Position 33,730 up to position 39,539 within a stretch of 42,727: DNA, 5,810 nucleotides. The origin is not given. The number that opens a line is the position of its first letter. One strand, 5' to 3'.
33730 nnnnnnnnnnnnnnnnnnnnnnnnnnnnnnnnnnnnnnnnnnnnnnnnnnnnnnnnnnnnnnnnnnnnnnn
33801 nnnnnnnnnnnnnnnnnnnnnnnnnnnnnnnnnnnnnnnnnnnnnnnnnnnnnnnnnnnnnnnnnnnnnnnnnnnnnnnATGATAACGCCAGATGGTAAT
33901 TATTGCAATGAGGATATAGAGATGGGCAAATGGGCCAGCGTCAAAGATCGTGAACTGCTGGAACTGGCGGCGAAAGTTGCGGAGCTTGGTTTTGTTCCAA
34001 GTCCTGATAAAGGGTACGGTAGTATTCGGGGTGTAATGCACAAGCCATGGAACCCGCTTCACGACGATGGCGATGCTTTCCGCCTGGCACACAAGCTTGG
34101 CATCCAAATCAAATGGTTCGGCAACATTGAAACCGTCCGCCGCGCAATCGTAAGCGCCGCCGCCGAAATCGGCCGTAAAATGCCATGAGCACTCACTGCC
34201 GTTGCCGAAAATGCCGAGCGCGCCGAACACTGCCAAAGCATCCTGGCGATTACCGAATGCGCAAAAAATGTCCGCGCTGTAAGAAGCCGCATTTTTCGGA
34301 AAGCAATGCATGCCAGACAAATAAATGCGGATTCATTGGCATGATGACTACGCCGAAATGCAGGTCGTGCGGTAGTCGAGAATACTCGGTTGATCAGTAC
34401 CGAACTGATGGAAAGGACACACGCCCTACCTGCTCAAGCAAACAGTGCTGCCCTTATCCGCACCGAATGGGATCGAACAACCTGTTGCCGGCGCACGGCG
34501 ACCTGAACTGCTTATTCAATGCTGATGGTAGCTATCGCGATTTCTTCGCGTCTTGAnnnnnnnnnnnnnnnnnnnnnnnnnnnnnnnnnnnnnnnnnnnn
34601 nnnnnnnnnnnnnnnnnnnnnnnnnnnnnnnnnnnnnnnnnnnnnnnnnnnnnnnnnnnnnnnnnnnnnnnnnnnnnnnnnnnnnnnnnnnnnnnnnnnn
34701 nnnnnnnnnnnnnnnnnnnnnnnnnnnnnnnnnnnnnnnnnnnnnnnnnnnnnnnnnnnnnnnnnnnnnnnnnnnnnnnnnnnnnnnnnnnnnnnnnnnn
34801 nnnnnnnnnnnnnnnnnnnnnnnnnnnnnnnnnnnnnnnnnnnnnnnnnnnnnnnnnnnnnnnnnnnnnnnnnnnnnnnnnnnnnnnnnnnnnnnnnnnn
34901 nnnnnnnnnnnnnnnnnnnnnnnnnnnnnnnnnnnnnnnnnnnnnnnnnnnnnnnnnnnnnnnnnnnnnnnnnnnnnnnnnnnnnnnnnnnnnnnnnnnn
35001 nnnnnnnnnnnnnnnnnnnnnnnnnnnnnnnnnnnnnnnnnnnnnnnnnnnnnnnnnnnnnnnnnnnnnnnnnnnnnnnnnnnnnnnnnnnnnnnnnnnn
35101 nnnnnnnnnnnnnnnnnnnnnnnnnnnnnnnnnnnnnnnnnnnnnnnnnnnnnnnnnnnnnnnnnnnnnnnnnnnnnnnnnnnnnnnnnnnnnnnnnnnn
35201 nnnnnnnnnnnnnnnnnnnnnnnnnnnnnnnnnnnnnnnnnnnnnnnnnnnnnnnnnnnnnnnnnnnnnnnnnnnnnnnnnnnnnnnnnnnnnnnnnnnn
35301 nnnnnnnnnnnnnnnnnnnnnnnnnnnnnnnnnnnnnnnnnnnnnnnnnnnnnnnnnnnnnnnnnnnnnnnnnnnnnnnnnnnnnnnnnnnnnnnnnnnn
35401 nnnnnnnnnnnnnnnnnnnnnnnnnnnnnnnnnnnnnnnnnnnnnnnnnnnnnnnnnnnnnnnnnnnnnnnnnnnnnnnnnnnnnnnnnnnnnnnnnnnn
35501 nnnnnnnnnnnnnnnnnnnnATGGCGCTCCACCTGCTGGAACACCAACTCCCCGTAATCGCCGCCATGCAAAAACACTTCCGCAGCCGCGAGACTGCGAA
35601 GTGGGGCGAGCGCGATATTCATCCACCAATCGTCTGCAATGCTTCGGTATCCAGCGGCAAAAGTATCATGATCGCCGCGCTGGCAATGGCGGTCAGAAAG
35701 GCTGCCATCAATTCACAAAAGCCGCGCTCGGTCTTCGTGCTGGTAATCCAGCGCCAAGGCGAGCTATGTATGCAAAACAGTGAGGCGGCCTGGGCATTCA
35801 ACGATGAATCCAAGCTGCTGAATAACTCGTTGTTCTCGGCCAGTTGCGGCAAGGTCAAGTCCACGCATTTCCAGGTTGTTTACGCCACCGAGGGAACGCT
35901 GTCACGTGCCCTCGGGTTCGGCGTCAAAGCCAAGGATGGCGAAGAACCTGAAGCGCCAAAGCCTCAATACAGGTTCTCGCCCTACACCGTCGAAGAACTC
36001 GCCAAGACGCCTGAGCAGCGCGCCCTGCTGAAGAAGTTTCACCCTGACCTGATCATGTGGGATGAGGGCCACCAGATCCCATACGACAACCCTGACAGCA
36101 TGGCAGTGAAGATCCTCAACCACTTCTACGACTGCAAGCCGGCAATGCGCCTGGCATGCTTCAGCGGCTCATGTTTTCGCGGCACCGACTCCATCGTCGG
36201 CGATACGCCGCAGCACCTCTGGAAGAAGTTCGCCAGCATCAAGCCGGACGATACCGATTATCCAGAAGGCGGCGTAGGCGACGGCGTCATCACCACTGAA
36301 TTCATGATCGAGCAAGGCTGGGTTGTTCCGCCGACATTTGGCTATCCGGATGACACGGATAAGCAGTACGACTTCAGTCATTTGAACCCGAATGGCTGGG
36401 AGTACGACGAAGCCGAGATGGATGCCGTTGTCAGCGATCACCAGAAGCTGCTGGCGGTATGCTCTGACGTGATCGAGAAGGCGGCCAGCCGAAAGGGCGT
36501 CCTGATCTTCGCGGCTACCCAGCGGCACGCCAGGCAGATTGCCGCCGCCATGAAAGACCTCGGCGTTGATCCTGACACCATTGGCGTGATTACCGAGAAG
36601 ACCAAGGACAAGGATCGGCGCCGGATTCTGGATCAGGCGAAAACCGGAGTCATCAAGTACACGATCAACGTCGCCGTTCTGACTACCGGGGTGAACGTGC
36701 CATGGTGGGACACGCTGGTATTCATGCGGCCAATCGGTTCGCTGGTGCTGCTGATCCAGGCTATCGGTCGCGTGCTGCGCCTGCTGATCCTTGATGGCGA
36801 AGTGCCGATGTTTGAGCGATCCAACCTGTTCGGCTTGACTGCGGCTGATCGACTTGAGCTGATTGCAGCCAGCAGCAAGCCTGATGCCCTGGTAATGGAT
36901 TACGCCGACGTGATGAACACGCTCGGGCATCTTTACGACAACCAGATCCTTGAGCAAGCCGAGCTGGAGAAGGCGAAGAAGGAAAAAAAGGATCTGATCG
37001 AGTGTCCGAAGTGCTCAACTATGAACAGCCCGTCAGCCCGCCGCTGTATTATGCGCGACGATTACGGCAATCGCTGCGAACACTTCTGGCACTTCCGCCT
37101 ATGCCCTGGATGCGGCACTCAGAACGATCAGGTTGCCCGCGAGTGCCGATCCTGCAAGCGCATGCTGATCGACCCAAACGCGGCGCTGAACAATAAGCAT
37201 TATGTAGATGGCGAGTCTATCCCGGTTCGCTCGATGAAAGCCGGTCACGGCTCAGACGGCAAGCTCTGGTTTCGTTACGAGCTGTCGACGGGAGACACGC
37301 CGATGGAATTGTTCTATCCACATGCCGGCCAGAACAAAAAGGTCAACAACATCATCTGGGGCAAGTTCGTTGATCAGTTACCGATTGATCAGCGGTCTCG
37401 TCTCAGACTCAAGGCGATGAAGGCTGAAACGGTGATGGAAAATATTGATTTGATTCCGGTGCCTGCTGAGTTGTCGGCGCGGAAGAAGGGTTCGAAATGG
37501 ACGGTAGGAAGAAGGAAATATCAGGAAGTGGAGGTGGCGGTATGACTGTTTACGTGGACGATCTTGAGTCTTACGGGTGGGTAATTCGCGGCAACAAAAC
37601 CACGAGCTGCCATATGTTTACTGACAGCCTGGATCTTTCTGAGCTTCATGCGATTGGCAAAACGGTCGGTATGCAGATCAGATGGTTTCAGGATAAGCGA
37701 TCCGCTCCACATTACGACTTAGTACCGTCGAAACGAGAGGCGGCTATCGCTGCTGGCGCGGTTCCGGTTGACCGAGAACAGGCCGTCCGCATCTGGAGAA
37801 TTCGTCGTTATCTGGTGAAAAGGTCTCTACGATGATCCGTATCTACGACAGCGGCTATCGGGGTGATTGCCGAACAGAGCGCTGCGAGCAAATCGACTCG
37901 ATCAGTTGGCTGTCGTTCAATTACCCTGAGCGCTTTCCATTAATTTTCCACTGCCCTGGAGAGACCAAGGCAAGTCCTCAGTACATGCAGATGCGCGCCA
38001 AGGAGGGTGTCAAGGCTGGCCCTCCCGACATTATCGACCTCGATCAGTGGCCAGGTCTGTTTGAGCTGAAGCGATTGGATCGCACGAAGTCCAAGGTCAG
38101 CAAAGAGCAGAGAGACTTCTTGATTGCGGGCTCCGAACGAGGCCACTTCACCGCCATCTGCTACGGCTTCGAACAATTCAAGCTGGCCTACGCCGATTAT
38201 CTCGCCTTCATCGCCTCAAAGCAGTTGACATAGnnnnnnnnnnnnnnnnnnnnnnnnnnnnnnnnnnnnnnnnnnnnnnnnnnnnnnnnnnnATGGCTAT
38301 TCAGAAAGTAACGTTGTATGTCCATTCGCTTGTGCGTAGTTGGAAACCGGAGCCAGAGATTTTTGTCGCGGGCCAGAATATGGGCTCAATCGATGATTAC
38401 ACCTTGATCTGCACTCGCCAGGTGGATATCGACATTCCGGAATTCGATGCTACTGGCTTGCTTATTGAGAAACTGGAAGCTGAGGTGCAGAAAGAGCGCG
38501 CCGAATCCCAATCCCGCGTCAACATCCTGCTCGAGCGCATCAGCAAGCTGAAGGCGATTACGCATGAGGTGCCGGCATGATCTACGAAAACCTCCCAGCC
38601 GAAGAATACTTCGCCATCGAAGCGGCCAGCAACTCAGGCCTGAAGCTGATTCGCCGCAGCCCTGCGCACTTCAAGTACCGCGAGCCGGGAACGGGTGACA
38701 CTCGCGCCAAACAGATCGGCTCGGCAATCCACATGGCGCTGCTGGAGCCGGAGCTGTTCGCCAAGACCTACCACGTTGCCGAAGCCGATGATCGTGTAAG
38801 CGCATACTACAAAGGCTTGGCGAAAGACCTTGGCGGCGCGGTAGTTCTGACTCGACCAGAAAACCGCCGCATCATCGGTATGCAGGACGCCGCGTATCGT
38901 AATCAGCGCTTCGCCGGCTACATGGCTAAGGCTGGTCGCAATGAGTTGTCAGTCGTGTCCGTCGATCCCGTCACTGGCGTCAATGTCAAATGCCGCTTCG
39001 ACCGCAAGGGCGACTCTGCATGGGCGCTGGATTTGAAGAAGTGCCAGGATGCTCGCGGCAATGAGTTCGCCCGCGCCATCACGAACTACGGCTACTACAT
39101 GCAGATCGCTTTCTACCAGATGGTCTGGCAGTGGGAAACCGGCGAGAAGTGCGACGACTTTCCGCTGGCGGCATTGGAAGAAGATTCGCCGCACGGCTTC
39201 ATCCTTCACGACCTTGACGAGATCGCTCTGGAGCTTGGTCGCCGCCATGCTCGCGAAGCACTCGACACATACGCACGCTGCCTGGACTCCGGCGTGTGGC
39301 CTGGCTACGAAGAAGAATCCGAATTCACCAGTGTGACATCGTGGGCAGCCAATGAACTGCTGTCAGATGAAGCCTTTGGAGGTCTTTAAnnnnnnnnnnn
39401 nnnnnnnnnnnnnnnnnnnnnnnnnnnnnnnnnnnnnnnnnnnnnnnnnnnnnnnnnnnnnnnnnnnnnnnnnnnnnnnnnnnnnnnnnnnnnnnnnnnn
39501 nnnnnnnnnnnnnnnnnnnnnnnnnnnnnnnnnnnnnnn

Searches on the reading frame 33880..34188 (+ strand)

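Call 52: search_protein_families(library=phrogs, proteins=[window:33880-34188:+], max_evalue=0.001)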
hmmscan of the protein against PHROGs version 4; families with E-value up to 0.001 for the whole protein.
window:33880-34188:+ (102 aa): 1 family
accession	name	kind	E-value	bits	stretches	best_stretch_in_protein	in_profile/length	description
phrog_5086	-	unknown function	2.1e-19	70.8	1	22-78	2-59/110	-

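Call 68: search_protein_families(library=pfam, proteins=[window:33880-34188:+], max_evalue=0.01)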
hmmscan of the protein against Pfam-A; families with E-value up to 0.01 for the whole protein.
window:33880-34188:+ (102 aa): 0 families

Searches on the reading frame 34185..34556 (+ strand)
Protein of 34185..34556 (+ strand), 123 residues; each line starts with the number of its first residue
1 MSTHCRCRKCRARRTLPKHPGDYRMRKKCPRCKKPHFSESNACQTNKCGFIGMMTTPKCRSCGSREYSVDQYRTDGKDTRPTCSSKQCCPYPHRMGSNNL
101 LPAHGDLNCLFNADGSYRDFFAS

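Call 52: search_protein_families(library=phrogs, proteins=[window:34185-34556:+], max_evalue=0.001)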
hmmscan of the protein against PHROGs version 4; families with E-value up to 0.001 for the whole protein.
window:34185-34556:+ (123 aa): 1 family
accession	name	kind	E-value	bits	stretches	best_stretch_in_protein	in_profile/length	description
phrog_17384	-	unknown function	2.2e-08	35.2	1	55-118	27-79/98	-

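Call 68: search_protein_families(library=pfam, proteins=[window:34185-34556:+], max_evalue=0.01)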
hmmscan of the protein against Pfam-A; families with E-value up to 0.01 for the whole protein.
window:34185-34556:+ (123 aa): 0 families

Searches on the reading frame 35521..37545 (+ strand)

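Call 8: search_protein_families(library=pfam, proteins=[window:35521-37545:+], max_evalue=0.01)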
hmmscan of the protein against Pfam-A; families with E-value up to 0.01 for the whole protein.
window:35521-37545:+ (674 aa): 6 families
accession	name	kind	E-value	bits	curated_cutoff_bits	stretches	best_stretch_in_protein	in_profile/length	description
PF00271.37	Helicase_C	-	2.5e-10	41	23.5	1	315-420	7-108/110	Helicase conserved C-terminal domain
PF00641.23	Zn_ribbon_RanBP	-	5.1e-06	26.1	27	1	494-511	6-23/30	Zn-finger in Ran binding protein and others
PF04851.21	ResIII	-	1.4e-05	25.5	22.5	1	7-211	6-156/164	Type III restriction enzyme, res subunit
PF24463.1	DUF7577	-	0.00019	21.4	28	0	527-545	4-22/27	Domain of unknown function (DUF7577)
PF13240.11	Zn_Ribbon_1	-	0.0003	20.9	25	0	528-545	2-19/23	zinc-ribbon domain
PF12773.13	DZR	-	0.0026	18.3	27.3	0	527-545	26-44/45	Double zinc ribbon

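Call 9: search_protein_families(library=phrogs, proteins=[window:35521-37545:+], max_evalue=0.001)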
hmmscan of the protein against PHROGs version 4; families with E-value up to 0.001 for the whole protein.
window:35521-37545:+ (674 aa): 5 families
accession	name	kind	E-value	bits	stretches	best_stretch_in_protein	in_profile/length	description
phrog_16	-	DNA, RNA and nucleotide metabolism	1.6e-60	206.4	1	34-572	290-696/986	DNA helicase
phrog_9690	-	DNA, RNA and nucleotide metabolism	2.7e-11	44.1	1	257-421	98-256/306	DNA helicase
phrog_16694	-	unknown function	1.9e-07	30.4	1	294-421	528-660/1010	-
phrog_34481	-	unknown function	2.3e-05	25.3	1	33-122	50-124/132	-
phrog_62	-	DNA, RNA and nucleotide metabolism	2.9e-05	22.7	1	135-420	912-1096/1881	DNA helicase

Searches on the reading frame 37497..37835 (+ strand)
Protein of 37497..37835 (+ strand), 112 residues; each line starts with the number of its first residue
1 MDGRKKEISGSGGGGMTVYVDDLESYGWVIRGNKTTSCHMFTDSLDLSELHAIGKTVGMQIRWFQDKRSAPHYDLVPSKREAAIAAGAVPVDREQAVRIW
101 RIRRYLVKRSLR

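Call 52: search_protein_families(library=phrogs, proteins=[window:37497-37835:+], max_evalue=0.001)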
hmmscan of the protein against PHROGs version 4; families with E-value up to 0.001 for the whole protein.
window:37497-37835:+ (112 aa): 1 family
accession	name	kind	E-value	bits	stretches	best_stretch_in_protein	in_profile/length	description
phrog_4887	-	unknown function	3.9e-31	108.2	1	16-107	1-92/97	-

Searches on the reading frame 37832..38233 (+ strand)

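Call 52: search_protein_families(library=phrogs, proteins=[window:37832-38233:+], max_evalue=0.001)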
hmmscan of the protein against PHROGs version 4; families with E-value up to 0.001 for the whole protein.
window:37832-38233:+ (133 aa): 2 families
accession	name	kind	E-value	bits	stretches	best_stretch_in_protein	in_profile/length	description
phrog_824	-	unknown function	8.2e-32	112.1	1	5-125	54-176/265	-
phrog_2363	-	unknown function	0.00039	21.1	1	13-125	58-172/192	-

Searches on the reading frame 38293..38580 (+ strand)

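Call 52: search_protein_families(library=phrogs, proteins=[window:38293-38580:+], max_evalue=0.001)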
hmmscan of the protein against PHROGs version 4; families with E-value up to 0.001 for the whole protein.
window:38293-38580:+ (95 aa): 1 family
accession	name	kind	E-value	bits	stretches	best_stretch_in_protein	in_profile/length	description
phrog_2479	-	unknown function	1.6e-07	32.6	1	5-92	7-98/107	-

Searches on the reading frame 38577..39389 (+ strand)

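Call 8: search_protein_families(library=pfam, proteins=[window:38577-39389:+], max_evalue=0.01)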
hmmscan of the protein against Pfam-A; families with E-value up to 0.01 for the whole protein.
window:38577-39389:+ (270 aa): 1 family
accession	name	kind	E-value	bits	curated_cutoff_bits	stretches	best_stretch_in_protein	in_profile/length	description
PF12684.13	DUF3799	-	5.7e-25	88.9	26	1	18-250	1-229/233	PDDEXK-like domain of unknown function (DUF3799)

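Call 9: search_protein_families(library=phrogs, proteins=[window:38577-39389:+], max_evalue=0.001)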
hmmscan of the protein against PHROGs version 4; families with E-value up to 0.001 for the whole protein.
window:38577-39389:+ (270 aa): 2 families
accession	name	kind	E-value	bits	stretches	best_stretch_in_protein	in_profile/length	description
phrog_412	-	DNA, RNA and nucleotide metabolism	5e-68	231.3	1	2-260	140-409/440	exonuclease VIII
phrog_607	-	DNA, RNA and nucleotide metabolism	1.4e-21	77.5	2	87-248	704-863/883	exonuclease VII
